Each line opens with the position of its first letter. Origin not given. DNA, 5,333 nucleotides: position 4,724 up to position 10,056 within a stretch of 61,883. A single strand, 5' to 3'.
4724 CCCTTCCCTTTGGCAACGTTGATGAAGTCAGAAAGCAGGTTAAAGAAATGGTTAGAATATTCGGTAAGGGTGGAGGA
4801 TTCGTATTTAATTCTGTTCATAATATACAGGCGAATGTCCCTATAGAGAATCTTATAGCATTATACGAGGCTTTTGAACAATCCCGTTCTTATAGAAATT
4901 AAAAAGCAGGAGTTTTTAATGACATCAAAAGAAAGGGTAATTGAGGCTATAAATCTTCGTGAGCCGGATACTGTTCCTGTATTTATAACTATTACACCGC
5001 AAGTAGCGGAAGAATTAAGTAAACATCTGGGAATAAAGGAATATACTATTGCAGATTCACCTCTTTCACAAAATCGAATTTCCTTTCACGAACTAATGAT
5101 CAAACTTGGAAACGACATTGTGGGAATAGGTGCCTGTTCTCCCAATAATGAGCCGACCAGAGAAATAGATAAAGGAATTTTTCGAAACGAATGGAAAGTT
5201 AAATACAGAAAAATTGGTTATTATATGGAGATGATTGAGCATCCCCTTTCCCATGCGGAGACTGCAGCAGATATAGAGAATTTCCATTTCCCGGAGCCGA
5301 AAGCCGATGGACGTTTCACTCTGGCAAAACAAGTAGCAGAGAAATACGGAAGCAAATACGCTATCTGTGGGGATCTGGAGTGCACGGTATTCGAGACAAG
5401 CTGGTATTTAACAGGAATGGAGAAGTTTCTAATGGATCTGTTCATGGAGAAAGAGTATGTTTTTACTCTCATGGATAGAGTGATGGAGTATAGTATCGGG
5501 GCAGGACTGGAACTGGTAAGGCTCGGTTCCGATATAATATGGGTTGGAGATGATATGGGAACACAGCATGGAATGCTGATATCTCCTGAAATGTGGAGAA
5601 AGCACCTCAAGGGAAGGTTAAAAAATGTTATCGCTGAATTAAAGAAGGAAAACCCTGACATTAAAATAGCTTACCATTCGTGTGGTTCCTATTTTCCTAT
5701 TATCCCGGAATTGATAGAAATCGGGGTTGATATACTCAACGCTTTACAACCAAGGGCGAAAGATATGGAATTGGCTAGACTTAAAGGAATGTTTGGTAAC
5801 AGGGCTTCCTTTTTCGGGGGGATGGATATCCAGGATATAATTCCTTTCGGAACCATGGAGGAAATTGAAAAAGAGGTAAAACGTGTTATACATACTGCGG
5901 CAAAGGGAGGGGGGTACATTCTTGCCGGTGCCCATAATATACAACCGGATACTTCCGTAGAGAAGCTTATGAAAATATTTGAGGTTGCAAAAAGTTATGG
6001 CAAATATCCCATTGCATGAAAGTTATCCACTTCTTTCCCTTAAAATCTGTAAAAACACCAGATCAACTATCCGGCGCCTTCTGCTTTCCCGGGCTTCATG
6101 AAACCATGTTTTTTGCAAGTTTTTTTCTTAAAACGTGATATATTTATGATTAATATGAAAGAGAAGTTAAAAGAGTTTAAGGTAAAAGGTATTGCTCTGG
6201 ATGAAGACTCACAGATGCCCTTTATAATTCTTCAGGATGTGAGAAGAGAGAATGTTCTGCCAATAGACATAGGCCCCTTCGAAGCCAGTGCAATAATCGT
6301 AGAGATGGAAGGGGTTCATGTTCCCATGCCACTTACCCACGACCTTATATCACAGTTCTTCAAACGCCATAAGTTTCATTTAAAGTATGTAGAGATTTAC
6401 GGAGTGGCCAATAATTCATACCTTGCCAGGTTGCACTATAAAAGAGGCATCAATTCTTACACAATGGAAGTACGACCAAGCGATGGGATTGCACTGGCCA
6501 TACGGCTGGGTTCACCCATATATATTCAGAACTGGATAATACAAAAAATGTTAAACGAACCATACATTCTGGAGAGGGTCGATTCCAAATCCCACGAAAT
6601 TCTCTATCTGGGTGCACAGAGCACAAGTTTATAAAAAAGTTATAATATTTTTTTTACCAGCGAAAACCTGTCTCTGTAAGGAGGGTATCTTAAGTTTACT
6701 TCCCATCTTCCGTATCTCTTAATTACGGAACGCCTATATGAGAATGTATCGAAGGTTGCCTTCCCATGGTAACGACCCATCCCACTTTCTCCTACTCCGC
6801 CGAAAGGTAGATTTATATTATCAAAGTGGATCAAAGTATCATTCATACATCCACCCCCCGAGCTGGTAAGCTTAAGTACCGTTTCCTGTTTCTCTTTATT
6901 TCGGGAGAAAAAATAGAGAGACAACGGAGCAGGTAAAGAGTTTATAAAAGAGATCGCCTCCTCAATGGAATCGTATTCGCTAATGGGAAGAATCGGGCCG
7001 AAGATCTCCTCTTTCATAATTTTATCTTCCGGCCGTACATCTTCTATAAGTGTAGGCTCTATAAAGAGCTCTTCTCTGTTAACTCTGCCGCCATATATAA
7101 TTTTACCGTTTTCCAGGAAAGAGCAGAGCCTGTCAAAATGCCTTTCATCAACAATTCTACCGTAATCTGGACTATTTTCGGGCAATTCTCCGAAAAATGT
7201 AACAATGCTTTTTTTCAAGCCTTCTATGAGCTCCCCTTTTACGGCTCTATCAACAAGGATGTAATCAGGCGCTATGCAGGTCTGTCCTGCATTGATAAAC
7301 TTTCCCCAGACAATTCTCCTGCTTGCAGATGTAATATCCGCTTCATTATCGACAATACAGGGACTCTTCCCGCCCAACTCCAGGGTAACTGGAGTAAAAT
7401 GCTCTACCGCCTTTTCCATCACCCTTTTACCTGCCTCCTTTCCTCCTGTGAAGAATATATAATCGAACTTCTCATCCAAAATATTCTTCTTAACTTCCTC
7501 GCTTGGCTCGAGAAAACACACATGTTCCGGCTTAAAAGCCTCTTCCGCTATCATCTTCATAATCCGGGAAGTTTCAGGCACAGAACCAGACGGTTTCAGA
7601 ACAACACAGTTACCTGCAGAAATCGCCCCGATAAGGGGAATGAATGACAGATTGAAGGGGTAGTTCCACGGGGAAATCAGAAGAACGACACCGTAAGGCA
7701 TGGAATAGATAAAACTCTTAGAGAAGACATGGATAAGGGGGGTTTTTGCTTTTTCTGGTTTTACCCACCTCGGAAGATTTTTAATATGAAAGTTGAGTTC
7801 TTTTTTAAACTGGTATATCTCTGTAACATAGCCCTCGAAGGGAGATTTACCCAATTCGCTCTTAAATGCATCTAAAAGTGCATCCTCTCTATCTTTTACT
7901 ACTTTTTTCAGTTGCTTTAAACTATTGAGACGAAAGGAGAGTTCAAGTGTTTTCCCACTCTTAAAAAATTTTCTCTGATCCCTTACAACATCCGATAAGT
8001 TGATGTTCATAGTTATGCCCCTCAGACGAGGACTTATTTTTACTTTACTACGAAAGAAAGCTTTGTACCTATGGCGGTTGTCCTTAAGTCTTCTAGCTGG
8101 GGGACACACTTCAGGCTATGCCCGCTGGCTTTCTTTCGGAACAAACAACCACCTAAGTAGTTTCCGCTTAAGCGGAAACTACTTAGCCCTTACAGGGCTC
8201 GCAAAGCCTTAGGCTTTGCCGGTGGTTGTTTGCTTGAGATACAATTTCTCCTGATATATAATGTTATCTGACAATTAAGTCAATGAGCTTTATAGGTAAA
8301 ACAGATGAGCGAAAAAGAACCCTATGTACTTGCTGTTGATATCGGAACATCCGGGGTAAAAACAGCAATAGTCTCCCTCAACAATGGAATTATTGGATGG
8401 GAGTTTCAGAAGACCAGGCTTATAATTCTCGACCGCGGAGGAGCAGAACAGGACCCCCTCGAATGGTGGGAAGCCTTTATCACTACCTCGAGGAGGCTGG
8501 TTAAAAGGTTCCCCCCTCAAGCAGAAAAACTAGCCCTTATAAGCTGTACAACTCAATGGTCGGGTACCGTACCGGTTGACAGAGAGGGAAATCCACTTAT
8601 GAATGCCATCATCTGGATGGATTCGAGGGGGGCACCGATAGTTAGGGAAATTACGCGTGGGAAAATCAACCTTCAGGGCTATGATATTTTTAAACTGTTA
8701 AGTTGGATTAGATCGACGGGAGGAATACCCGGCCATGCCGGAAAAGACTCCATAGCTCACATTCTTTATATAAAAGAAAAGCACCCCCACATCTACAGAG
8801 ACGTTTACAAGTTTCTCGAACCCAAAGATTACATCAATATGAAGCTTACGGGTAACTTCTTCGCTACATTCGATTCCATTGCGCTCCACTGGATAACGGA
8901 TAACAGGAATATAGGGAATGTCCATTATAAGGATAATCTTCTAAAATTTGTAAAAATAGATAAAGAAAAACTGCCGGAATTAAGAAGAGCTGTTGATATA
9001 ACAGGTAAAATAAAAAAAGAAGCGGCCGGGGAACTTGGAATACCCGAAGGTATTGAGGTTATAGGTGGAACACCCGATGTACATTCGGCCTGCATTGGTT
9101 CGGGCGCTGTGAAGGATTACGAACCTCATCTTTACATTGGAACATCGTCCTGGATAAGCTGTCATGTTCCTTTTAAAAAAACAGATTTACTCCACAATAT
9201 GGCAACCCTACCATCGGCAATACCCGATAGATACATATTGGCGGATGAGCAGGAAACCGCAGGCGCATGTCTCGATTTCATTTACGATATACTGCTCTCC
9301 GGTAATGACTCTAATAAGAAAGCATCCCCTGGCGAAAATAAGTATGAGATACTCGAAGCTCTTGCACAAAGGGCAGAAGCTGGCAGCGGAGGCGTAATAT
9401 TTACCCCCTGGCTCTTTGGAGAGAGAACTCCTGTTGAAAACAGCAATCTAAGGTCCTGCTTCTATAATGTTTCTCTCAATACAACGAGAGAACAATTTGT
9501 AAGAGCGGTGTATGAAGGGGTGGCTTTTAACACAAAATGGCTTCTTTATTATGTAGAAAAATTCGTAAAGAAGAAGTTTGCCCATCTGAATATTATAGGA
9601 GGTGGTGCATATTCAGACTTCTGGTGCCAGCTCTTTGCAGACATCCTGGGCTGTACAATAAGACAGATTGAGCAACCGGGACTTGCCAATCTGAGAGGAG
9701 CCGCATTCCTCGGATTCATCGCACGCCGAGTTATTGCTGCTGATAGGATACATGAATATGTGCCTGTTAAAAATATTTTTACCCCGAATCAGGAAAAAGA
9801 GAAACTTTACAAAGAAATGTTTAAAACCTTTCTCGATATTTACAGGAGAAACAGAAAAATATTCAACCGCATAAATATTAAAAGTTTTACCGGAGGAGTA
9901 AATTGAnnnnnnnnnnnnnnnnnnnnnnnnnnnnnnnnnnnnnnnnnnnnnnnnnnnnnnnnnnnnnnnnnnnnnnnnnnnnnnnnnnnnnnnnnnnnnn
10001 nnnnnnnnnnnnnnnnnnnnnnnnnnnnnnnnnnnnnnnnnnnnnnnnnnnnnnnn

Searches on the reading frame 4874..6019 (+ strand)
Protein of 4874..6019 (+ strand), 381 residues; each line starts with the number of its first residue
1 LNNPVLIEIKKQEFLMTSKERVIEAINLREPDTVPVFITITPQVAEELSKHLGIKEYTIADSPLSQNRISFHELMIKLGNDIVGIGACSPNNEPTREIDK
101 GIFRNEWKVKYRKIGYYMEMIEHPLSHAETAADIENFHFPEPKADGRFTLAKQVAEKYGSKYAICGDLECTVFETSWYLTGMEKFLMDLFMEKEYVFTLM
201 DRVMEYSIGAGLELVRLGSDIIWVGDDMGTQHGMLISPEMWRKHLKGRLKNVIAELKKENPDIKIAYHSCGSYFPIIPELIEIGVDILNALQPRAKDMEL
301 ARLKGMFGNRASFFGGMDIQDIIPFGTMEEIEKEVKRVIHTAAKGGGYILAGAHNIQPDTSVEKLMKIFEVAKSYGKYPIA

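Call 10: search_protein_families(library=pfam, proteins=[window:4874-6019:+])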
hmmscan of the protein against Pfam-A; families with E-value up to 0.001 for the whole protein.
window:4874-6019:+ (381 aa): 2 families
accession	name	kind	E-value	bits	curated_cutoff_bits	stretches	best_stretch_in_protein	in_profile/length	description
PF01208.23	URO-D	-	5.6e-29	101.7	23.9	1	128-375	99-346/346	Uroporphyrinogen decarboxylase (URO-D)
PF01717.24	Meth_synt_2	-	0.00088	19.1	21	0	230-342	178-290/324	Cobalamin-independent synthase, Catalytic domain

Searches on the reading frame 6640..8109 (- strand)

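Call 10: search_protein_families(library=pfam, proteins=[window:6640-8109:-])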
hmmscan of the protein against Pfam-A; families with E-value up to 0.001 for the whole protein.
window:6640-8109:- (489 aa): 2 families
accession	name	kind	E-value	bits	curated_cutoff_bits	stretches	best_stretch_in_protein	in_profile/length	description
PF00171.27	Aldedh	-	2.8e-86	290.4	23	1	41-462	34-461/461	Aldehyde dehydrogenase family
PF05893.19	LuxC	-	1.2e-06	28.2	21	1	131-316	81-273/401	Acyl-CoA reductase (LuxC)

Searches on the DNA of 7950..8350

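Call 73: search_rna_families(source=window, start=7950, end=8350, threshold=evalue, max_evalue=10)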
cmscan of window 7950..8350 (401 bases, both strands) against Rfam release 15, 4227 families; matches with E-value up to 10: 7.
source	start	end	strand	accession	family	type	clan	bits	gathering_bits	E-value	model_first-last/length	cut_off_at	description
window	8153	8186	-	RF02351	psRNA14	Gene; sRNA;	-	19.2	60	1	6-41/84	no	Proteobacteria sRNA psRNA14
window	8153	8186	+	RF02351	psRNA14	Gene; sRNA;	-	19.2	60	1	6-41/84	no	Proteobacteria sRNA psRNA14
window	8154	8185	+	RF00994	mir-1255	Gene; miRNA;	-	16.9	63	1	19-48/67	no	mir-1255 microRNA precursor family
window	8154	8185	-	RF00994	mir-1255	Gene; miRNA;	-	16.9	63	1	19-48/67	no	mir-1255 microRNA precursor family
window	8152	8187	+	RF03861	mir-4484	Gene; miRNA;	-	16.9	90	2.7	1-89/89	no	mir-4484 microRNA precursor family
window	8181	8199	+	RF02438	SpF51_sRNA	Gene; sRNA;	-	15.4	50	3.8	20-41/45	no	Streptococcus sRNA SpF51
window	8222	8288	-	RF02956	DUF2693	Gene; sRNA;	-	12.7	81.3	4.6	1-165/165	no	DUF2693 RNA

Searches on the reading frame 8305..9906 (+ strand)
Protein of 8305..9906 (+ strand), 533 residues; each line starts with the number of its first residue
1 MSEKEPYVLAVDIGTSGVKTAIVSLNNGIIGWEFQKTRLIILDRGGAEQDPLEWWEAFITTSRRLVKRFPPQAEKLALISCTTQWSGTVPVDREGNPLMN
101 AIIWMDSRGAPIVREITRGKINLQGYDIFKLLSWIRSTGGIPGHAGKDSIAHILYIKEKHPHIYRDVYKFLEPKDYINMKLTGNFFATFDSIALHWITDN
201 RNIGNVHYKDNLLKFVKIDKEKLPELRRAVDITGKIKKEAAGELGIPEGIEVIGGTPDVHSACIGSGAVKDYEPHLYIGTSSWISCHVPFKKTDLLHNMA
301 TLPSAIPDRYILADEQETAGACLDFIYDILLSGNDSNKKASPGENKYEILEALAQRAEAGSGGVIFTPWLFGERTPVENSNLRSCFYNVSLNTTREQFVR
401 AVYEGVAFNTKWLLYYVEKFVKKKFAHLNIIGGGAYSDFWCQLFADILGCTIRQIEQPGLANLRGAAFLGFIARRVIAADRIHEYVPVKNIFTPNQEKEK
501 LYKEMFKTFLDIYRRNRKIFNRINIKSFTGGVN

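Call 10: search_protein_families(library=pfam, proteins=[window:8305-9906:+])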
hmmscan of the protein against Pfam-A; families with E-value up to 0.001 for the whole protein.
window:8305-9906:+ (533 aa): 2 families
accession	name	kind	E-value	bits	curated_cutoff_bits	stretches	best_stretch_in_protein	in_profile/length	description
PF00370.27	FGGY_N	-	6.7e-41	140.9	28.8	1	7-265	1-245/245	FGGY family of carbohydrate kinases, N-terminal domain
PF02782.22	FGGY_C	-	2.8e-24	86.4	27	1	293-473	22-197/198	FGGY family of carbohydrate kinases, C-terminal domain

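Call 16: find_encoding_contigs(protein=window:8305-9906:+, flank=10000, max_places=10)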
Protein window:8305-9906:+ (533 aa): 1 contig read that carries it; 1 place shown.
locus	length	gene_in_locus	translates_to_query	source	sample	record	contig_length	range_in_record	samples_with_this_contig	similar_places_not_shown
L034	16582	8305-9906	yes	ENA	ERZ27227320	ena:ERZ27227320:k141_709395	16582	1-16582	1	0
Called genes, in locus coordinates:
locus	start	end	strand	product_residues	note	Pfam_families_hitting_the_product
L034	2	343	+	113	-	?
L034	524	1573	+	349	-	PF13407:Peripla_BP_4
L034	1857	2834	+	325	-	PF02653:BPD_transp_2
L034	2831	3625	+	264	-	PF00005:ABC_tran, PF13304:AAA_21 (faint)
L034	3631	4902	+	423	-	PF01208:URO-D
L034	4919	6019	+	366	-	PF01208:URO-D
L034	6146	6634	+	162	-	PF02577:BFN_dom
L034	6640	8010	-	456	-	PF00171:Aldedh, PF05893:LuxC (weak)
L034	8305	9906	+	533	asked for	PF00370:FGGY_N, PF02782:FGGY_C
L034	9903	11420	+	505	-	PF00282:Pyridoxal_deC, PF00266:Aminotran_5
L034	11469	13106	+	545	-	PF06418:CTP_synth_N, PF00117:GATase, PF07722:Peptidase_C26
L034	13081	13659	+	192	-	PF06835:LptC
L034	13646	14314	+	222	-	PF03968:LptD_N (faint)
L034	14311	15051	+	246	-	PF00005:ABC_tran, PF13304:AAA_21 (faint)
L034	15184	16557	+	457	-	PF00309:Sigma54_AID, PF04963:Sigma54_CBD, PF04552:Sigma54_DBD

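Call 51: find_homologous_proteins(query=window:8305-9906:+, max_evalue=1e-100)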
Query window:8305-9906:+ (533 aa): 6324 proteins with E <= 1e-100 among 8000 candidates; the best 120 are listed.
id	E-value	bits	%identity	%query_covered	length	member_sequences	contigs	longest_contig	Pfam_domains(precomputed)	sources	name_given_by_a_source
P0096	0.0e+0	1242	100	100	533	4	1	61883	PF00370.28,PF02782.23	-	-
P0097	1.1e-234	798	64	97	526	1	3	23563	PF00370.28,PF02782.23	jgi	-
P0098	1.3e-233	795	64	98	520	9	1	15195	PF00370.28,PF02782.23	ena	-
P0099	1.2e-207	709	57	98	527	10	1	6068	PF00370.28,PF02782.23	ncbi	-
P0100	1.1e-206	706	57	97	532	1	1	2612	PF00370.28,PF02782.23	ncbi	ncbi:MAG: FGGY-family carbohydrate kinase [Anaerolineae bacterium]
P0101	4.3e-206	704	57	97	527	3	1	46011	PF00370.28,PF02782.23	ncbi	-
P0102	4.5e-206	704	57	98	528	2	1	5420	PF00370.28,PF02782.23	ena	-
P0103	2.1e-205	702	57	98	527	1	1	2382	PF00370.28,PF02782.23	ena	-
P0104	4.4e-205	701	56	98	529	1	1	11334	PF00370.28,PF02782.23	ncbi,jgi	-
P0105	4.4e-205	701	57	97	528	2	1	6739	PF00370.28,PF02782.23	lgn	-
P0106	6.2e-205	700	56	98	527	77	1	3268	PF00370.28,PF02782.23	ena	-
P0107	1.1e-204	699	54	99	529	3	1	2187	PF00370.28,PF02782.23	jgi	-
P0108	4.0e-204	698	56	98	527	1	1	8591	PF00370.28,PF02782.23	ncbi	-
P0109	9.0e-204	696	56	98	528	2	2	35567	PF00370.28,PF02782.23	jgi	jgi:xylulokinase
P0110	2.3e-203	695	56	98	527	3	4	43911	PF00370.28,PF02782.23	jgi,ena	-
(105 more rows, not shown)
